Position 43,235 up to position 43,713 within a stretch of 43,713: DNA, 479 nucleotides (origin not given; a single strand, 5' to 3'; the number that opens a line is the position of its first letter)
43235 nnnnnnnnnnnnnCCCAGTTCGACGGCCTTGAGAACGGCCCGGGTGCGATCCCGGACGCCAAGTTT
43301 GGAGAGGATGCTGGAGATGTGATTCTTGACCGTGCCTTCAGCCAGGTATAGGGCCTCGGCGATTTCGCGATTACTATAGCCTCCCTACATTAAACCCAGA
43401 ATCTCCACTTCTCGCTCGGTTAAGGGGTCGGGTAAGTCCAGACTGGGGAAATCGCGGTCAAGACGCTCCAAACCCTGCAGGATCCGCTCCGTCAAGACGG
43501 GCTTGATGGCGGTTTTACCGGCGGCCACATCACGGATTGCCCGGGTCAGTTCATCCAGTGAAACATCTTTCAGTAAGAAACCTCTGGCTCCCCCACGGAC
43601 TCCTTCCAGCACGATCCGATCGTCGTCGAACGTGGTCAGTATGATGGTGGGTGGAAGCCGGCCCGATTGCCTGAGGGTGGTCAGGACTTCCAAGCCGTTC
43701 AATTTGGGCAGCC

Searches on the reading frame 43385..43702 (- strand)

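Call 97: search_protein_families(library=pfam, proteins=[window:43385-43702:-], max_evalue=0.01)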
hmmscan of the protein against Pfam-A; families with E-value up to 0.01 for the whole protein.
window:43385-43702:- (105 aa): 1 family
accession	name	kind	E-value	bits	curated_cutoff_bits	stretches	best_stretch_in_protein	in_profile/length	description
PF00072.30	Response_reg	-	6.6e-09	36.4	30.2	1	1-57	55-111/111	Response regulator receiver domain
